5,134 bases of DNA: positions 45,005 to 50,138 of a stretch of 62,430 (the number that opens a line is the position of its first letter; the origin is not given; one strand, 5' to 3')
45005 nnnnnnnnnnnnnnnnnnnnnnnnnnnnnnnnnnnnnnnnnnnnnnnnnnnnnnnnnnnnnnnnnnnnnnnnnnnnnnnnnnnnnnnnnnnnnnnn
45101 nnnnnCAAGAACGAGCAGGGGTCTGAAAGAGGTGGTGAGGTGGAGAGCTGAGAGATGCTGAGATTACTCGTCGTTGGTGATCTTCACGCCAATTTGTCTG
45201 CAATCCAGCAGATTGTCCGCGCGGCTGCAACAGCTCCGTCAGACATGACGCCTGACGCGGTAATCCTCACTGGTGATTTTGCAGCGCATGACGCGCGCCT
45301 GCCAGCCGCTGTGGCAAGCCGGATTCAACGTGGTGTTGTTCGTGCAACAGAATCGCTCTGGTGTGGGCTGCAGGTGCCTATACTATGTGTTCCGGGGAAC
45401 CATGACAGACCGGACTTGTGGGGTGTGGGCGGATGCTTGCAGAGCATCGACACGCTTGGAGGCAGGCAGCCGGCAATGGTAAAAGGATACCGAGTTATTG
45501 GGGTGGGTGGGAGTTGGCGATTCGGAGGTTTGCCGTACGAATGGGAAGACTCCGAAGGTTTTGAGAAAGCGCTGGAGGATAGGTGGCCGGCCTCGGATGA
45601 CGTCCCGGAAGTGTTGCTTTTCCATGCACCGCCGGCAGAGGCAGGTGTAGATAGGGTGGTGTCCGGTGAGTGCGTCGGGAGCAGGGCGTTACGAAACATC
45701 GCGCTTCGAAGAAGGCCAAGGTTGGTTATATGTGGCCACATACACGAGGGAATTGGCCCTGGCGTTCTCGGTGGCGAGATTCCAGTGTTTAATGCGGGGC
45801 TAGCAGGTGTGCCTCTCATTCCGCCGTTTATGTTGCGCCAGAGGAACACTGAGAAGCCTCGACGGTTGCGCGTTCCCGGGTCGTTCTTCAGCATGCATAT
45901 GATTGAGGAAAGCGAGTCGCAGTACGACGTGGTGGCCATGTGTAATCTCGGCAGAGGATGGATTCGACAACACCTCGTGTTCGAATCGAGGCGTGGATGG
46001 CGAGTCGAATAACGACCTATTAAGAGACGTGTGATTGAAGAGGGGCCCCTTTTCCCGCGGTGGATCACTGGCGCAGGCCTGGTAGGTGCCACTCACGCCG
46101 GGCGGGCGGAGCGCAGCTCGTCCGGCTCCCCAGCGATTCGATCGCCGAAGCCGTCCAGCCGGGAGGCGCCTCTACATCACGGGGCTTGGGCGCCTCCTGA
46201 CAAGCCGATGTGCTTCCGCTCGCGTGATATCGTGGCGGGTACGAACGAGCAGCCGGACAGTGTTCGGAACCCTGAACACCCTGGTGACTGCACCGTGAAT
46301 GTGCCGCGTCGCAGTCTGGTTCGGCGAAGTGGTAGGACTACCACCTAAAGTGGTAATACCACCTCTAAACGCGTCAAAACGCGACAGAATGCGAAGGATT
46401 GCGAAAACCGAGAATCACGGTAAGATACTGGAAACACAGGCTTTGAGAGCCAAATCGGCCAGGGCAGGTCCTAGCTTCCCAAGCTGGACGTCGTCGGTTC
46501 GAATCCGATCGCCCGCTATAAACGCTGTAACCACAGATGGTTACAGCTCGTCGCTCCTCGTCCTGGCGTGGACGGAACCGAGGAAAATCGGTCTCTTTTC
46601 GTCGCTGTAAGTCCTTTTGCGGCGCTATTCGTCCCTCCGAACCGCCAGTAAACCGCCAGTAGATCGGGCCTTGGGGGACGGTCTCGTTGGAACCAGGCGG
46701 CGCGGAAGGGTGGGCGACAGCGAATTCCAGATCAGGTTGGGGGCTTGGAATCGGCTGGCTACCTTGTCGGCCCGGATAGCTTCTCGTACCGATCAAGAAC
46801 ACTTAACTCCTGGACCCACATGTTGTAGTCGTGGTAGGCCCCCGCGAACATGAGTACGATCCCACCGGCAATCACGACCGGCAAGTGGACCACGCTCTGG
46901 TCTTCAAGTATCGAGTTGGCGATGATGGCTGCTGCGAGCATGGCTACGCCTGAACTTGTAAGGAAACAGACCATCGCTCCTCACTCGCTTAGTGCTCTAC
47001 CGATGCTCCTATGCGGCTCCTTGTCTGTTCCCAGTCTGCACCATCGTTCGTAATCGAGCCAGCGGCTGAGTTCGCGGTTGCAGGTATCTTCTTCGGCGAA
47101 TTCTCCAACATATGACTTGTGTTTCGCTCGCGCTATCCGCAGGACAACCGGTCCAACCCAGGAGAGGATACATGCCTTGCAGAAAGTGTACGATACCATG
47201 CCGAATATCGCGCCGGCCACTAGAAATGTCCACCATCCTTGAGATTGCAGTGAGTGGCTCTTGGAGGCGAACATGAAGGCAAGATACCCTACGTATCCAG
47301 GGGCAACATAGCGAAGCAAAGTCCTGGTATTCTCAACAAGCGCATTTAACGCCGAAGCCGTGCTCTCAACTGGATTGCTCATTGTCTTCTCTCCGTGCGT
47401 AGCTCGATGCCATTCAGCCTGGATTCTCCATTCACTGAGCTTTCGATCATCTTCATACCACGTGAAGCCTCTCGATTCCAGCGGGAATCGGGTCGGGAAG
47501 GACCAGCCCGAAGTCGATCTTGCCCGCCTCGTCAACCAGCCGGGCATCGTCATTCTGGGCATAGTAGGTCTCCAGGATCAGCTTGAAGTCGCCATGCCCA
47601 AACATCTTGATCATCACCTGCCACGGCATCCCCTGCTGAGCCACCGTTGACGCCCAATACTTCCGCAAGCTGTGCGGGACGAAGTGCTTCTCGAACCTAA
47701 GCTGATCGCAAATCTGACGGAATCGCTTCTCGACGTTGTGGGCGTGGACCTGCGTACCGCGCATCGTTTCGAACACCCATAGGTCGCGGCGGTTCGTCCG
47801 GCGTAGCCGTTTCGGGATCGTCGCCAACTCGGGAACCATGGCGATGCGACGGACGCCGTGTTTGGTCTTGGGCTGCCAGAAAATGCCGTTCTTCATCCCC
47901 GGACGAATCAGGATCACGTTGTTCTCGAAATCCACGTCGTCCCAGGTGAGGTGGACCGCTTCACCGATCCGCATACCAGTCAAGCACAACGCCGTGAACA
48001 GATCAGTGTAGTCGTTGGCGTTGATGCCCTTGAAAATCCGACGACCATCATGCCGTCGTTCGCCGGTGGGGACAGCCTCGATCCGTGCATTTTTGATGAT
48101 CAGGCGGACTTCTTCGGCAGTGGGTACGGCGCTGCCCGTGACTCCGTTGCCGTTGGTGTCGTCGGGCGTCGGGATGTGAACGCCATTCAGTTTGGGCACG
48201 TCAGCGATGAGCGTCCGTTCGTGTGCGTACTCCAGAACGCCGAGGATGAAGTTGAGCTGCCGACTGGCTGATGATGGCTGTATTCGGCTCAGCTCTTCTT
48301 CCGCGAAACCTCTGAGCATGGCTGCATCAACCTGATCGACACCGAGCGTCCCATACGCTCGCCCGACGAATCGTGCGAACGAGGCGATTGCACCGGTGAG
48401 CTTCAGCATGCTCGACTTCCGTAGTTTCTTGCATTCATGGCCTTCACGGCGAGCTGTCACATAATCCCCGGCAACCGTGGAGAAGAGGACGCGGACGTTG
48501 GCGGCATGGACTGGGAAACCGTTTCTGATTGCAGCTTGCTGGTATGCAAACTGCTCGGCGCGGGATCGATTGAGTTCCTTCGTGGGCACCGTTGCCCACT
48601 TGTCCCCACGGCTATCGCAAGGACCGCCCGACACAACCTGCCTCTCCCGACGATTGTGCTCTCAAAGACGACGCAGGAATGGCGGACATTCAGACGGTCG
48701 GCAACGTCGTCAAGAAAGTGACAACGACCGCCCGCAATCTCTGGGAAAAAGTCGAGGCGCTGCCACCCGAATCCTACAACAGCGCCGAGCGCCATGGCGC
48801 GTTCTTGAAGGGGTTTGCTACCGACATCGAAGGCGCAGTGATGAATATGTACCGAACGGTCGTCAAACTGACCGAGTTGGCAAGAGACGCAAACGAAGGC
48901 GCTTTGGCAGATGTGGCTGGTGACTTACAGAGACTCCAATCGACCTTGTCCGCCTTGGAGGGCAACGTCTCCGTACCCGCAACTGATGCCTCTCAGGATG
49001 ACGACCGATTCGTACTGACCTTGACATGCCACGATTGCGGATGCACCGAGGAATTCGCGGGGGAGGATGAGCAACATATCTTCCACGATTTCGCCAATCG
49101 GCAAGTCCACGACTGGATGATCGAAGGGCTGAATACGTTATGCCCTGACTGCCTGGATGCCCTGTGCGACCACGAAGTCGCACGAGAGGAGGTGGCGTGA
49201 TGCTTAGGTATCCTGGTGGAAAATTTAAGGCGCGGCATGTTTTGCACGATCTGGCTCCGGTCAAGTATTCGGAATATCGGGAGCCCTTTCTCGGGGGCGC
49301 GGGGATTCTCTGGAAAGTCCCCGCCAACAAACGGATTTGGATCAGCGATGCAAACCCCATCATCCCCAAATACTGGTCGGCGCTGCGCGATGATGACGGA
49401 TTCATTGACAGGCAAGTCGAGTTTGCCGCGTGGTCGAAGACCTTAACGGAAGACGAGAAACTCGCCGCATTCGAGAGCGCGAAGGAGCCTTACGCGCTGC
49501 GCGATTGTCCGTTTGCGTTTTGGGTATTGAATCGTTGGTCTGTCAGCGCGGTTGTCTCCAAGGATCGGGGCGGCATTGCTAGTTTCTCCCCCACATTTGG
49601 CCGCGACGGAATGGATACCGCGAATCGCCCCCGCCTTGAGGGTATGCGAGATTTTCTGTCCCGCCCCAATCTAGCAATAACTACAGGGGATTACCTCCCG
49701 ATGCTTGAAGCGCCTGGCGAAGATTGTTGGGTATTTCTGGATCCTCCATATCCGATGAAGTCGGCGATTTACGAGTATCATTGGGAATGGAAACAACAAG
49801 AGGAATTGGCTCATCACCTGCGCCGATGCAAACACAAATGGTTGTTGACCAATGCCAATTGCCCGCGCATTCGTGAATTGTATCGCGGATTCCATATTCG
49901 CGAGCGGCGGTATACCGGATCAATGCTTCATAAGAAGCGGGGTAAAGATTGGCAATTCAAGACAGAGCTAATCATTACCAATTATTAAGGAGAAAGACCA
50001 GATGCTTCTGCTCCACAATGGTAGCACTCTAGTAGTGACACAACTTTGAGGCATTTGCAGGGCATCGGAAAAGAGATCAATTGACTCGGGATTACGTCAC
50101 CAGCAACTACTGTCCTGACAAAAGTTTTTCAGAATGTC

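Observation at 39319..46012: Uncharacterised three-gene cluster (TM-metallophosphoesterase / helical-repeat Pol-beta nucleotidyltransferase / metallophosphoesterase) at the att-proximal end of a mobile element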

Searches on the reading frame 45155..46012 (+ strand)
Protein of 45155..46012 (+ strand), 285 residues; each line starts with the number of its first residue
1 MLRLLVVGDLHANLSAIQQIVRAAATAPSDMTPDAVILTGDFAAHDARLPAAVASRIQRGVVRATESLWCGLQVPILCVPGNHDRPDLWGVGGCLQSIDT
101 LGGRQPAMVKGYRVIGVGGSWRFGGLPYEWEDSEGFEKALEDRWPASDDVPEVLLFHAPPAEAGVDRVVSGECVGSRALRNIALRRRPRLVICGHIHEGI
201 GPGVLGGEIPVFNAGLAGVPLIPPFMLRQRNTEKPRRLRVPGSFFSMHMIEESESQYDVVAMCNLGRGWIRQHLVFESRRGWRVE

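Call 7: search_protein_families(library=pfam, proteins=[window:45155-46012:+], max_evalue=0.1)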
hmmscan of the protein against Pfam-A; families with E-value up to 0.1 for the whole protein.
window:45155-46012:+ (285 aa): 3 families
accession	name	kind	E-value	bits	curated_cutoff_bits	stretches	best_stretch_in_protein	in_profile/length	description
PF00149.33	Metallophos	-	4.2e-19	70.2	21.5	1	2-198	1-190/191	Calcineurin-like phosphoesterase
PF12850.12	Metallophos_2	-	9.2e-07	29.4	27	1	3-198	2-118/154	Calcineurin-like phosphoesterase superfamily domain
PF14582.11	Metallophos_3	-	2.3e-05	24.3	28.2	0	151-202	175-225/259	Metallophosphoesterase, calcineurin superfamily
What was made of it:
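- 45155..46012 (+): Gene 3: soluble metallophosphodiesterase, 285 aa, the constant partner of TPR-NTases. Metallophos E 4e-19 (call 7).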

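Call 8: search_protein_families(library=padloc, proteins=[window:45155-46012:+], max_evalue=0.1)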
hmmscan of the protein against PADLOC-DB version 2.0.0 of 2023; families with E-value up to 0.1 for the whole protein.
window:45155-46012:+ (285 aa): 1 family
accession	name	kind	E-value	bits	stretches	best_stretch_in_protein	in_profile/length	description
PDLC04908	PDC-S10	-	3.3e-11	40.9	1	107-204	97-189/223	-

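Call 9: search_protein_families(library=ncbifam, proteins=[window:45155-46012:+], max_evalue=0.1)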
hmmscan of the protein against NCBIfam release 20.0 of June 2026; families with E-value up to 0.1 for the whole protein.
window:45155-46012:+ (285 aa): 6 families
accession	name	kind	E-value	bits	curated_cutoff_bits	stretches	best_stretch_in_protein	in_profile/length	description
NF008460.0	PRK11340.1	equivalog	0.00011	21.8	188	1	2-86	50-125/271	phosphodiesterase YaeI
NF053861.1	DS8_antiphage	equivalog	0.0007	17.4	790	1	14-84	15-84/994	anti-phage protein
NF050112.1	PhdiestSpdARhizob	equivalog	0.0026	17.4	400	1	141-220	141-221/264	2', 3'cyclic nucleotide phosphodiesterase SpdA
TIGR00040.1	yfcE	subfamily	0.0034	17.5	56.25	1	3-85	2-63/158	YfcE family phosphodiesterase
TIGR00619.1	sbcd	subfamily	0.04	13.7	77.65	1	30-87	37-89/252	exonuclease subunit SbcD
TIGR04168.1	TIGR04168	hypoth_equivalog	0.04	13.3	200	0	31-85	4-42/269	TIGR04168 family protein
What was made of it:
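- On Class III cyclic-nucleotide phosphodiesterases (CpdA/Icc/Rv0805) and MPPED2-like enzymes (for gene 3): NCBIfam equivalogs YaeI and SpdA score far below their cut-offs (call 9).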

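Call 16: find_homologous_proteins(query=window:45155-46012:+)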
Query window:45155-46012:+ (285 aa): 12 proteins with E <= 0.001 among 6782 candidates.
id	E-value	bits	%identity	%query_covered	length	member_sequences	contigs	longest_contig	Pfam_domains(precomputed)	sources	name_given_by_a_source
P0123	1.0e-191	654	100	100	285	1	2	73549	PF12850.13,PF00149.34,PF14582.12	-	-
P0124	1.6e-130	453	67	100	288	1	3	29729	PF12850.13,PF00149.34,PF14582.12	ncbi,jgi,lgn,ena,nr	ncbi:MAG TPA: metallophosphoesterase [Phycisphaerae bacterium]|nr:metallophosphoesterase [Phycisphae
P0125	1.0e-50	191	47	75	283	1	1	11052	PF12850.13,PF00149.34,PF14582.12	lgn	-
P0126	2.0e-18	85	39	75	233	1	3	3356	PF12850.13,PF00149.34,PF14582.12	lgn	-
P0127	5.1e-18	83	37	77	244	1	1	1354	PF12850.13,PF00149.34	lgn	-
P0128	3.8e-8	51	26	77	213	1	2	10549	PF12850.13,PF00149.34,PF14582.12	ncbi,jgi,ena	ncbi:metallophosphoesterase [Thermococcus sp.]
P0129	2.9e-7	48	28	64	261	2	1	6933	PF12850.13,PF00149.34,PF14582.12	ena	-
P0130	1.1e-6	46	32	71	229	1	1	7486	PF12850.13,PF00149.34,PF14582.12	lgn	-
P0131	1.2e-6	46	29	74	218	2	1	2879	PF12850.13,PF00149.34,PF14582.12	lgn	-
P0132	3.8e-6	44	39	48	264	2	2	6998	PF12850.13,PF00149.34,PF14582.12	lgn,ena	-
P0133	1.8e-5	42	33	71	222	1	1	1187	PF12850.13,PF00149.34,PF14582.12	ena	-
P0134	2.5e-4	38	30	69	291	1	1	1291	PF00149.34,PF07282.19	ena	-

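Call 17: find_encoding_contigs(protein=P0125, flank=10000)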
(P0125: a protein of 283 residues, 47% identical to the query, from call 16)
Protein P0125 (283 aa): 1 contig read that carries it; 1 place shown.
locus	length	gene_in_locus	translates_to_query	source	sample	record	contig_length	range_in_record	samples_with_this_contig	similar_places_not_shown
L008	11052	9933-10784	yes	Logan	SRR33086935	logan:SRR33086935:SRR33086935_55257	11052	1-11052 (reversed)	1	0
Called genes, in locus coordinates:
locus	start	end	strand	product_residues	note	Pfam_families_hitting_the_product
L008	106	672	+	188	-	-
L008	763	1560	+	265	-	PF13489:Methyltransf_23, PF08241:Methyltransf_11, PF08242:Methyltransf_12, PF13649:Methyltransf_25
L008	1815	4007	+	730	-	PF25852:DUF6242_C (faint), PF13088:BNR_2 (faint), PF02012:BNR (faint), PF14870:PSII_BNR (faint), PF13810:DUF4185 (faint), PF15902:Sortilin-Vps10 (weak)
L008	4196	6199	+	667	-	PF13289:SIR2_2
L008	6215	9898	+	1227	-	-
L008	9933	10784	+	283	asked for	PF00149:Metallophos, PF12850:Metallophos_2, PF14582:Metallophos_3 (faint)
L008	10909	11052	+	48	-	?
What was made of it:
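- The L008 neighbourhood is not visibly defensive (call 17).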

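Call 18: find_encoding_contigs(protein=P0126, flank=10000)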
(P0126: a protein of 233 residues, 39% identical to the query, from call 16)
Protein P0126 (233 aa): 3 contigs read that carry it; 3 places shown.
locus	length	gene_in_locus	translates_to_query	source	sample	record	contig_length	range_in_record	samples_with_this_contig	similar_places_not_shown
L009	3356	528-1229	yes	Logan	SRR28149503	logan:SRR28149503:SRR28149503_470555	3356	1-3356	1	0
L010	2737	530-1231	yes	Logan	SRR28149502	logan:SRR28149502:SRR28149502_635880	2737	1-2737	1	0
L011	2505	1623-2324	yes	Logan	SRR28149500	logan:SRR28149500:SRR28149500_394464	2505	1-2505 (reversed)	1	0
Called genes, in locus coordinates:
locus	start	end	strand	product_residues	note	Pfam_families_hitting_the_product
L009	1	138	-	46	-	?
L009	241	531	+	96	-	-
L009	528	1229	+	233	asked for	PF00149:Metallophos, PF12850:Metallophos_2, PF14582:Metallophos_3 (faint)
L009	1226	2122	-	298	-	PF04389:Peptidase_M28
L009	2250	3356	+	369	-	?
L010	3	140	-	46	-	?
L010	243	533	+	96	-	-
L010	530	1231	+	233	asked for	PF00149:Metallophos, PF12850:Metallophos_2, PF14582:Metallophos_3 (faint)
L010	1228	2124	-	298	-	PF04389:Peptidase_M28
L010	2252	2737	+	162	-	?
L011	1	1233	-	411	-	?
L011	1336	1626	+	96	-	-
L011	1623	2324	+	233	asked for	PF00149:Metallophos, PF12850:Metallophos_2, PF14582:Metallophos_3 (faint)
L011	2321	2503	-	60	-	?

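Call 82: search_solved_structures(query=window:45155-46012:+, max_evalue=0.1)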
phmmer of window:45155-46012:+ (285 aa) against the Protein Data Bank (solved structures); distinct sequences matched with E-value up to 0.1: 7.
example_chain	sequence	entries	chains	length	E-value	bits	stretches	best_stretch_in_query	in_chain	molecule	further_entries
3rl4_A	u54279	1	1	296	4.7e-06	29.3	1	107-219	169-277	Metallophosphoesterase MPPED2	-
2hyp_A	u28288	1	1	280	4e-05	26.2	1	29-211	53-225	Hypothetical protein RV0805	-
2hy1_A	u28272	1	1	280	9.4e-05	25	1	29-211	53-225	Rv0805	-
3rl3_A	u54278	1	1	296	0.00012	24.7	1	107-219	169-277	Metallophosphoesterase MPPED2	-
3rl5_A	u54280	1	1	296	0.00012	24.6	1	107-219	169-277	Metallophosphoesterase MPPED2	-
3ib7_A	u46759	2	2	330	0.00015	24.4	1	29-211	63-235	Icc protein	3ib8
2hyo_A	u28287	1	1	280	0.001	21.6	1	29-211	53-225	Rv0805N97A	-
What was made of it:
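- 45155..46012 (+): Nearest solved relatives by sequence are MPPED2 (5e-6) and Rv0805/Icc (4e-5), both cyclic-nucleotide phosphodiesterases (call 82).
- Gene 3's nearest solved relatives are nucleotide phosphodiesterases (call 82). Gene 3 resembles nucleotide phosphodiesterases, not known de-AMPylases (call 82).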

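Call 86: search_protein_families(library=padloc, proteins=[L008:4196-6199:+], max_evalue=0.001)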
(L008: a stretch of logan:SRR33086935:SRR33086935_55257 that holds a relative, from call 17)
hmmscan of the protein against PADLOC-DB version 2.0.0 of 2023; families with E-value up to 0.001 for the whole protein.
L008:4196-6199:+ (667 aa): 8 families
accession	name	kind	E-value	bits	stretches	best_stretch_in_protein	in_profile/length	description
PDLC02420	Aga_SIR2-PNTD1-PNTD2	-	1.4e-10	38.1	1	150-268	135-254/1010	Class I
PDLC02384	pAgo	-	7.7e-10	35.6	1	150-270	139-258/1030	-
PDLC05061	PDC-S65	-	1.1e-09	36.2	1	150-304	142-287/592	-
PDLC02402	Aga_SIR2-PNTD1-PNTD2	-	1.5e-09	34.5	1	149-283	128-263/876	Class I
PDLC02419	Aga_SIR2-PNTD1-PNTD2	-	2.2e-09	34.6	1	149-269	122-245/558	Class I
PDLC02401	Aga_SIR2-PNTD1-PNTD2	-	1.5e-08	31.9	1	150-264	96-213/524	Class I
PDLC05060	PDC-S65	-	4.7e-08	30.3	1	150-265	50-160/503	-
PDLC02418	Aga_SIR2-Kinase-PNTD1-PNTD2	-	7.7e-06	22.4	1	190-272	29-113/756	Class I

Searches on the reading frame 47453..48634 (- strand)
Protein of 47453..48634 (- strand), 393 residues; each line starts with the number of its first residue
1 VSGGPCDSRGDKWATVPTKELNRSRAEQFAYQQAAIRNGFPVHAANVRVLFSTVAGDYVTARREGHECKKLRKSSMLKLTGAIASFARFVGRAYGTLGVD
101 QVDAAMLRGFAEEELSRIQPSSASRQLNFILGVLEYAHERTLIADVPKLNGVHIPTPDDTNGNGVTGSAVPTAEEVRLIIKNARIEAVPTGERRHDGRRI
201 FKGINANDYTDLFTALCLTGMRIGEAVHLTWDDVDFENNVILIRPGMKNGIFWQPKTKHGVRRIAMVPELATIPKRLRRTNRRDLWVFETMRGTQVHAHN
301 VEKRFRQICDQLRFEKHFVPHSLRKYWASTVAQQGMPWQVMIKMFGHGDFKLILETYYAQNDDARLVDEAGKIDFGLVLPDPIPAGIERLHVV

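Call 25: search_protein_families(library=pfam, proteins=[window:47453-48634:-], max_evalue=0.01)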
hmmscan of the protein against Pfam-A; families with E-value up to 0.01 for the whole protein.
window:47453-48634:- (393 aa): 1 family
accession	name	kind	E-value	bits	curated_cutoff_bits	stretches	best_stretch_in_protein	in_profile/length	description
PF00589.27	Phage_integrase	-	9.6e-23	81.3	27.1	1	214-362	29-170/172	Phage integrase family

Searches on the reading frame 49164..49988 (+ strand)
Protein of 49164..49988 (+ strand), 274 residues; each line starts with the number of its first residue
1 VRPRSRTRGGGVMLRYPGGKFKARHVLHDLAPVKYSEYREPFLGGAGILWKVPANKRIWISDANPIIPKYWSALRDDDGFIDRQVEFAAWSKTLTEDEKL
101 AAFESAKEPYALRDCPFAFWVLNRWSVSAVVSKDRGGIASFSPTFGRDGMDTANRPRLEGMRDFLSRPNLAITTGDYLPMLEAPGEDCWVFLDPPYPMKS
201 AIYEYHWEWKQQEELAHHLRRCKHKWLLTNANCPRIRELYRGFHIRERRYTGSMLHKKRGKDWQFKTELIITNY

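Call 25: search_protein_families(library=pfam, proteins=[window:49164-49988:+], max_evalue=0.01)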
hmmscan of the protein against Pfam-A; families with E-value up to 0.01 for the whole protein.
window:49164-49988:+ (274 aa): 1 family
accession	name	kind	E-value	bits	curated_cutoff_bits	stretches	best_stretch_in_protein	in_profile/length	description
PF02086.21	MethyltransfD12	-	2e-19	70.8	22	1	16-250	1-249/253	D12 class N6 adenine-specific DNA methyltransferase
